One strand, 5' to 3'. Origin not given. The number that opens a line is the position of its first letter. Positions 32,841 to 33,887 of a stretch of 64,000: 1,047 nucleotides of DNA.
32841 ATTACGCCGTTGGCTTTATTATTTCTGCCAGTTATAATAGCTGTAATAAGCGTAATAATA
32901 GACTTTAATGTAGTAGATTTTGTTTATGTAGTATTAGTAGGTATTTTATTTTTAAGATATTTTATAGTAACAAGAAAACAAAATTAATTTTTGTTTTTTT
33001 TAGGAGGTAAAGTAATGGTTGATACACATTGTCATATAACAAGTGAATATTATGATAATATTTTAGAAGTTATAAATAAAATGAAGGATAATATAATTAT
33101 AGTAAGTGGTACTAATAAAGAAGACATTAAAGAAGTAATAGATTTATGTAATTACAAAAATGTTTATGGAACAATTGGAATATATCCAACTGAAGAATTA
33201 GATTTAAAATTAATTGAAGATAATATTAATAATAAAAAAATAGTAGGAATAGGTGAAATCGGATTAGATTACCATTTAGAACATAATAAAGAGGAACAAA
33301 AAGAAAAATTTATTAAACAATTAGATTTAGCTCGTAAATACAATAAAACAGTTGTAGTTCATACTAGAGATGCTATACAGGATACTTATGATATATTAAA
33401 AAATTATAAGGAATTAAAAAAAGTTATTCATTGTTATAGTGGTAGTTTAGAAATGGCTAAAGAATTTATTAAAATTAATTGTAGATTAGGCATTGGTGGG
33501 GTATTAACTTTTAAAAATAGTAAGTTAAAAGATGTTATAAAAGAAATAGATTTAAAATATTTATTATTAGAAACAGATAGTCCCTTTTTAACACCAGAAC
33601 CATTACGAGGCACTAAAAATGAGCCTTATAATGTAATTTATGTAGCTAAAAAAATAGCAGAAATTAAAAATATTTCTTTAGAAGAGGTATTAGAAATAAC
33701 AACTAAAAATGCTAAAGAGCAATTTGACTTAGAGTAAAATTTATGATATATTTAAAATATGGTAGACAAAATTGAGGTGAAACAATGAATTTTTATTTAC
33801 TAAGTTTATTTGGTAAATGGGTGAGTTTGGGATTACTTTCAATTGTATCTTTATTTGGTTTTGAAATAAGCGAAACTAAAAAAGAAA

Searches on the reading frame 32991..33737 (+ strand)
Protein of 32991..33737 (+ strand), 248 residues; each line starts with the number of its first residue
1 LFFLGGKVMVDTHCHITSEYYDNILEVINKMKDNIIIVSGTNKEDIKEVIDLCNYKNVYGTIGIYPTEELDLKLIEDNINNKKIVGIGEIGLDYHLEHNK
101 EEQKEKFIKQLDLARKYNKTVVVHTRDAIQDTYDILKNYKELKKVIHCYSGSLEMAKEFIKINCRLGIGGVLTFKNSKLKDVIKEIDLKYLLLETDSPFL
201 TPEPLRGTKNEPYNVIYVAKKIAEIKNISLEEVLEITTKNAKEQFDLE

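Call 18: search_protein_families(library=pfam, proteins=[window:32991-33737:+], max_evalue=0.0001)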
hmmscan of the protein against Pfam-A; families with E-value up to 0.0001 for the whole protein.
window:32991-33737:+ (248 aa): 1 family
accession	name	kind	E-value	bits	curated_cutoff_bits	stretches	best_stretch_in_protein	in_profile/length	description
PF01026.27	TatD_DNase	-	2.1e-71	240.7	27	1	10-245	1-252/253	TatD related DNase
